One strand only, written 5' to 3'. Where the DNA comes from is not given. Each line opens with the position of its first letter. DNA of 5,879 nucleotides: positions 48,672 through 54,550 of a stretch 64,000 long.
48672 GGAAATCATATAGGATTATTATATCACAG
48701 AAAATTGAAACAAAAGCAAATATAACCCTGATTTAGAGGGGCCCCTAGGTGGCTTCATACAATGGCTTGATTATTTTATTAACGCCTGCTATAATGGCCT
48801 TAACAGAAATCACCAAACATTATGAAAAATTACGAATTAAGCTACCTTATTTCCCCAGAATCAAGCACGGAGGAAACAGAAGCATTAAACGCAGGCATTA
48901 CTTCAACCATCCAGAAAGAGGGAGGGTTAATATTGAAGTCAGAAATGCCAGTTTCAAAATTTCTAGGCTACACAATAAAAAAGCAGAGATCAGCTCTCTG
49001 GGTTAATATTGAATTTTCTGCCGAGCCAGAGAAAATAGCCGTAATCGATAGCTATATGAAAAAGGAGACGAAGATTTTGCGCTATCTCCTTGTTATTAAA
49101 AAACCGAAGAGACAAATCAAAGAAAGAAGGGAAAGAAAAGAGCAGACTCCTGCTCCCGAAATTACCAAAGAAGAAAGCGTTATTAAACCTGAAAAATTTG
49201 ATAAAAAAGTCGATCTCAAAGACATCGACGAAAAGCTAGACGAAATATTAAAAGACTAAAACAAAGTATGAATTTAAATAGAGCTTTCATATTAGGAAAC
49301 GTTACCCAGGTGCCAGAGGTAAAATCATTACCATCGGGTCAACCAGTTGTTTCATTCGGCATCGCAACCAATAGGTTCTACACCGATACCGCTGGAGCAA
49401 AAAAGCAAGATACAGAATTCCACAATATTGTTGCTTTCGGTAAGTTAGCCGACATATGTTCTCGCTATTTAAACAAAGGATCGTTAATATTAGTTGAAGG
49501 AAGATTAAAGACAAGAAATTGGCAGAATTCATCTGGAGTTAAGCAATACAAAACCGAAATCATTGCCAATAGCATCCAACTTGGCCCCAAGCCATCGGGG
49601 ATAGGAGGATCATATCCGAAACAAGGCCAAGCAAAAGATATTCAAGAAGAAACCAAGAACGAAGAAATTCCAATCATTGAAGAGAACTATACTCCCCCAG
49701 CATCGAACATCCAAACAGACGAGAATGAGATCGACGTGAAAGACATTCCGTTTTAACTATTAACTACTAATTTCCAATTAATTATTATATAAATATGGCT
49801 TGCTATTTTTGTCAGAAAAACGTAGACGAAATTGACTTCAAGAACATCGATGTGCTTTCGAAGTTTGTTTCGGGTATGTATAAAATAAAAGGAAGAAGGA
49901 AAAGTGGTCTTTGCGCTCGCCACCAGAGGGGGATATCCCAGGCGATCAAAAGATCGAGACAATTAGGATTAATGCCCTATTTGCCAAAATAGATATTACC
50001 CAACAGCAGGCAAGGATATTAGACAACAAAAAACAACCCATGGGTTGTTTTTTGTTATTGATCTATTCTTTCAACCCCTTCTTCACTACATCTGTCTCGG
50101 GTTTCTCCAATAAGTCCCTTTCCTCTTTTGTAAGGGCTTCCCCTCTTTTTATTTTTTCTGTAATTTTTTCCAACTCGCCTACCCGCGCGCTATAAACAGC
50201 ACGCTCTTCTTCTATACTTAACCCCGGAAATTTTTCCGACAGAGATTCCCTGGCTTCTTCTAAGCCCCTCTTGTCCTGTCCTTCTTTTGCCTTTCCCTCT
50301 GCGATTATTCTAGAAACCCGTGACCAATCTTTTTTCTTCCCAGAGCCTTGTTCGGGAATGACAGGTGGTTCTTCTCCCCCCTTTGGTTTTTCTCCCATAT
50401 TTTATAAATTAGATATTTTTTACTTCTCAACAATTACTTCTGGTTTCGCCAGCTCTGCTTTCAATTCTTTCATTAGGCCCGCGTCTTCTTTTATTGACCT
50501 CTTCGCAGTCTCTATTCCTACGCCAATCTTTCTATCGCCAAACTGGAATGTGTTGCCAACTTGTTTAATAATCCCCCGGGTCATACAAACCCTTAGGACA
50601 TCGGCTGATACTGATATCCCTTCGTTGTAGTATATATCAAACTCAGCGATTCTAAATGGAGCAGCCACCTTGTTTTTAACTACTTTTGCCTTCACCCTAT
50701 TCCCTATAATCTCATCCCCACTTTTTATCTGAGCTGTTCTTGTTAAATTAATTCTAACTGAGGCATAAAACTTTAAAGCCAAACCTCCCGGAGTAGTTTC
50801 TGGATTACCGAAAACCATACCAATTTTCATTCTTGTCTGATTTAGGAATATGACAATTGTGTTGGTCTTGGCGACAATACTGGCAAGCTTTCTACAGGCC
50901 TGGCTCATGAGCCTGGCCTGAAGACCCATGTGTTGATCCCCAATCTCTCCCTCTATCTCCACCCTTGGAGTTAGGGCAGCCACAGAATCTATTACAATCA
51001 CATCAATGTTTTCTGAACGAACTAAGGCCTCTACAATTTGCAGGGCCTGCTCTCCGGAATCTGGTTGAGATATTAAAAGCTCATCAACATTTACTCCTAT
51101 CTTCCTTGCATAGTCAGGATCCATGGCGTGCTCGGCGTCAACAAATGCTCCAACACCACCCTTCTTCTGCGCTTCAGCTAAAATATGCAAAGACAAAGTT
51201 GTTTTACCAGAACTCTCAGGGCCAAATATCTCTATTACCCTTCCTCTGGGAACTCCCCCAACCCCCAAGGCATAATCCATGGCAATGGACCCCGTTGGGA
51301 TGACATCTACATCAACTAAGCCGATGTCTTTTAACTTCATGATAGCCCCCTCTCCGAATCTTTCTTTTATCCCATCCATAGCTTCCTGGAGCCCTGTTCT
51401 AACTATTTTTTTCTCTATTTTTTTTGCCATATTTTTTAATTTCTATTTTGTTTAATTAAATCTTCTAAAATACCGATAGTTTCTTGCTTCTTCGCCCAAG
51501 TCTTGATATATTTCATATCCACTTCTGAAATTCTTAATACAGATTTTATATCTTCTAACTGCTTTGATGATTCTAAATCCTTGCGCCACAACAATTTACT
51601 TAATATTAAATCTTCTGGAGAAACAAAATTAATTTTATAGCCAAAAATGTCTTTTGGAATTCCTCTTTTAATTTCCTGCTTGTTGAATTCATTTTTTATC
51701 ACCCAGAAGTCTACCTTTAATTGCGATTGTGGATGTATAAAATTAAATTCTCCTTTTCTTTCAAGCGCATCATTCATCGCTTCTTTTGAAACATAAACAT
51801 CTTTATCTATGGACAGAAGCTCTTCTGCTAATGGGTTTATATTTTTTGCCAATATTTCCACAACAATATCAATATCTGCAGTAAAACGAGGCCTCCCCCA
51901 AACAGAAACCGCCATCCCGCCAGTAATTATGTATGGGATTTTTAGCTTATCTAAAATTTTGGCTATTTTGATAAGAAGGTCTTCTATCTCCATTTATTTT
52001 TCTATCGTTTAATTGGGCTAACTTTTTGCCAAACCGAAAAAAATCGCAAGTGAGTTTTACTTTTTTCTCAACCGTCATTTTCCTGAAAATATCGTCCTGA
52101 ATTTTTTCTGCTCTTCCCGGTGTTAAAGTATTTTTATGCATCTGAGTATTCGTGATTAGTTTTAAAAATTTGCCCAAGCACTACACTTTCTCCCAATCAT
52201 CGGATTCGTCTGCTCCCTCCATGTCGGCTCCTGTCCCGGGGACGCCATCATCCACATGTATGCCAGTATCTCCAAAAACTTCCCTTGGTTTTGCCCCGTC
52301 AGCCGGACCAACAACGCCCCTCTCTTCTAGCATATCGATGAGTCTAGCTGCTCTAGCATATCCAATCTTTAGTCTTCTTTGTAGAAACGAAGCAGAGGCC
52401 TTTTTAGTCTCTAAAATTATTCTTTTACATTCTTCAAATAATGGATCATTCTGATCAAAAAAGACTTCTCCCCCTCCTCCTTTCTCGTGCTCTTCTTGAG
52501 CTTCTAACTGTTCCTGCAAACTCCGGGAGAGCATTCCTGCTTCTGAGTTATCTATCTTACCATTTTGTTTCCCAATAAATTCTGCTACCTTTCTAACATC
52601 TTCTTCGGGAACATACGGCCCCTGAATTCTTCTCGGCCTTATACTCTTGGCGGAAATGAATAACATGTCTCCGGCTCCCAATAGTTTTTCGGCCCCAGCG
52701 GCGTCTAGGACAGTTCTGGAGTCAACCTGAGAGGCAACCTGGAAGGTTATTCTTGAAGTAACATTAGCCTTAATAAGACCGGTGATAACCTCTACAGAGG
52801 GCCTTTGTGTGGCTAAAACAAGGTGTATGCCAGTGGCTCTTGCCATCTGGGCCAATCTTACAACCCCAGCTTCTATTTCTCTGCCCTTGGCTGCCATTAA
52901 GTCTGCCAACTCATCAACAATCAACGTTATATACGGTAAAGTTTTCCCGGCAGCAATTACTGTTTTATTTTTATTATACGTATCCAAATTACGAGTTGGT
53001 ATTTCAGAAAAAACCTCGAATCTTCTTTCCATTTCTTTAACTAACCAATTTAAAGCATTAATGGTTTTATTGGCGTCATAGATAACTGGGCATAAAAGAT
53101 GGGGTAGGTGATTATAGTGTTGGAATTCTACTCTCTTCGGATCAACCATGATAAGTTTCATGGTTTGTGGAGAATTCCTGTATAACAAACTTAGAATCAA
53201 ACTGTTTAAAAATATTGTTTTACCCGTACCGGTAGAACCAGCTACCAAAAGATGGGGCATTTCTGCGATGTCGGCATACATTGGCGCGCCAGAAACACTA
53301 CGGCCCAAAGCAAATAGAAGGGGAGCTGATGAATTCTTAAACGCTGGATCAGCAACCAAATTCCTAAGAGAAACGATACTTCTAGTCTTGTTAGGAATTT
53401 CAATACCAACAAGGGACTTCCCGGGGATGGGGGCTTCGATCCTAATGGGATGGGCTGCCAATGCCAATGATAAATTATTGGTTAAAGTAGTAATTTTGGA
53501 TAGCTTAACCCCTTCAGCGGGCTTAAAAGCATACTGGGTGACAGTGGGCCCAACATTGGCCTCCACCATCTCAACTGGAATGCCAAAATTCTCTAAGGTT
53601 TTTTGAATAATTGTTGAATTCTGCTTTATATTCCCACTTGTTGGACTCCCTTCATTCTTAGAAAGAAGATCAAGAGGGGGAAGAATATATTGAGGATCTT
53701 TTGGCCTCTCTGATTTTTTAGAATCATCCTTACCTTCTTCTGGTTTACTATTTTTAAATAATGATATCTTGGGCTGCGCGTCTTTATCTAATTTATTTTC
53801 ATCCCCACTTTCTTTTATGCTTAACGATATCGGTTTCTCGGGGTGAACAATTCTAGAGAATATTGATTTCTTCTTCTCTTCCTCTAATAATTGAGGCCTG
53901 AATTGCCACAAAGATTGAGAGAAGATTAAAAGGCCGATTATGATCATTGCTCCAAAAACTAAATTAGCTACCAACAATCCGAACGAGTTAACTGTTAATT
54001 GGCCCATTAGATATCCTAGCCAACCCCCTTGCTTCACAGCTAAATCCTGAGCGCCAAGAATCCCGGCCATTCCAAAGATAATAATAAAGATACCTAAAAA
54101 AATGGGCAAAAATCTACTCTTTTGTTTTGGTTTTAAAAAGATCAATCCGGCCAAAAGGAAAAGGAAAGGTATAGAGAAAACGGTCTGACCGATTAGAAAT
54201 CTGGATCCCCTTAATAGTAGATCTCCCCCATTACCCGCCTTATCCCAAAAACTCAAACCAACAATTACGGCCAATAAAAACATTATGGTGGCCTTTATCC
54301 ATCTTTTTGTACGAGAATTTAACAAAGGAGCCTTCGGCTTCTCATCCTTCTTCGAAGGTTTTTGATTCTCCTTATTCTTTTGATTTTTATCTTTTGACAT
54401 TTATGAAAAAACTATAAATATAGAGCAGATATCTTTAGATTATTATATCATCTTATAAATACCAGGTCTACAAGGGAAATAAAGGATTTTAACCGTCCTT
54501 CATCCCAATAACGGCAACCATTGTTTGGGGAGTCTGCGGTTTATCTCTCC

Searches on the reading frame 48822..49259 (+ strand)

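Call 97: search_protein_families(library=pfam, proteins=[window:48822-49259:+], max_evalue=0.001)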
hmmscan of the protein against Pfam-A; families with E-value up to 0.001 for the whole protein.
window:48822-49259:+ (145 aa): 1 family
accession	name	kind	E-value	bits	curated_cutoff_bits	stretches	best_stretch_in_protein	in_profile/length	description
PF01250.22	Ribosomal_S6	-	1.1e-15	58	27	1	3-91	1-89/90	Ribosomal protein S6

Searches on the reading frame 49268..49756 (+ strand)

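Call 97: search_protein_families(library=pfam, proteins=[window:49268-49756:+], max_evalue=0.001)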
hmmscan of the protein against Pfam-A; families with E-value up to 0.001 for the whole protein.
window:49268-49756:+ (162 aa): 1 family
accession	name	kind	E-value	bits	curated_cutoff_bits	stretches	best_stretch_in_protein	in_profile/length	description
PF00436.31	SSB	-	1.7e-34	118.4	26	1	3-105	1-103/104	Single-strand binding protein family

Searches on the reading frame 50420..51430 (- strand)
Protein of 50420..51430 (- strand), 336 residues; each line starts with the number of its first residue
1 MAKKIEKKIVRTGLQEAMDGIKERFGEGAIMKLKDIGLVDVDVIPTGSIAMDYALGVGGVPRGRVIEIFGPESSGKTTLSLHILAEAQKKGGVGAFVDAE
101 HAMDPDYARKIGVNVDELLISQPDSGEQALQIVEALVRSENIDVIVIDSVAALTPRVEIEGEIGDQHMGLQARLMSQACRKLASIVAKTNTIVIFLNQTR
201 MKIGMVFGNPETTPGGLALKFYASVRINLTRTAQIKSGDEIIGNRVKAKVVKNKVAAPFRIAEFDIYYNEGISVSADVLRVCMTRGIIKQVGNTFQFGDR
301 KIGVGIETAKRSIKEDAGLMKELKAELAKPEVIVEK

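Call 97: search_protein_families(library=pfam, proteins=[window:50420-51430:-], max_evalue=0.001)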
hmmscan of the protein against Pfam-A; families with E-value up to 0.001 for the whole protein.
window:50420-51430:- (336 aa): 7 families
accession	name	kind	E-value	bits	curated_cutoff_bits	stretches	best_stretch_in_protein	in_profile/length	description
PF00154.27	RecA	-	1.4e-127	425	27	1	14-273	3-262/262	recA bacterial DNA recombination protein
PF06745.19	ATPase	-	4e-08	33.4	26.6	1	45-118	2-77/231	KaiC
PF08423.17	Rad51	-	1.9e-07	31.1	22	1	43-231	7-211/244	Rad51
PF13481.12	AAA_25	-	3.7e-05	23.9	27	0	59-156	29-158/195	AAA domain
PF21096.2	RecA_C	-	0.0002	21.9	27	1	277-327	2-52/57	RecA C-terminal domain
PF13401.12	AAA_22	-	0.00021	22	27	1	64-154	6-97/130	AAA domain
PF01637.24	ATPase_2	-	0.00029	21.1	33.2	0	65-121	22-69/225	ATPase domain predominantly from Archaea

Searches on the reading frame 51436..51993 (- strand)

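Call 97: search_protein_families(library=pfam, proteins=[window:51436-51993:-], max_evalue=0.001)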
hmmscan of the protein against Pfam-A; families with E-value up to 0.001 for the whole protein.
window:51436-51993:- (185 aa): 3 families
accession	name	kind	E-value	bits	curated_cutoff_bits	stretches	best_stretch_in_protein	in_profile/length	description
PF19502.5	DUF6036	-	4.1e-08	33.6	23.6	1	9-178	12-146/164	Nucleotidyltransferase of unknown function (DUF6036)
PF08843.17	AbiEii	-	9.7e-06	26.1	22.5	1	18-136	12-148/238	Nucleotidyl transferase AbiEii toxin, Type IV TA system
PF09970.15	DUF2204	-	0.00075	19.6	20.3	0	7-155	5-150/181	Nucleotidyl transferase of unknown function (DUF2204)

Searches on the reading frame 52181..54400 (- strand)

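Call 18: search_protein_families(library=pfam, proteins=[window:52181-54400:-], max_evalue=0.001)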
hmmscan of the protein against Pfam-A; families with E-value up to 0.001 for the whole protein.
window:52181-54400:- (739 aa): 6 families
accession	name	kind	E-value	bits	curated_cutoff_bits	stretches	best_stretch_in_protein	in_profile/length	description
PF01580.24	FtsK_SpoIIIE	-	1.1e-57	195.4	24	1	345-536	2-221/221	FtsK/SpoIIIE family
PF17854.6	FtsK_alpha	-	1e-30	106.4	22.9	1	240-337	1-101/101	FtsK alpha domain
PF09397.16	FtsK_gamma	-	4.5e-28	97.2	30.6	1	650-709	2-61/63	Ftsk gamma domain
PF01935.23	DUF87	-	5.6e-06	27.1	23.2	1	370-504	10-103/220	Helicase HerA, central domain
PF13491.11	FtsK_4TM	-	0.0004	20.5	23.1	1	65-166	57-164/171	4TM region of DNA translocase FtsK/SpoIIIE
PF05729.18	NACHT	-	0.00042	20.6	26.7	1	385-560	4-131/167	NACHT domain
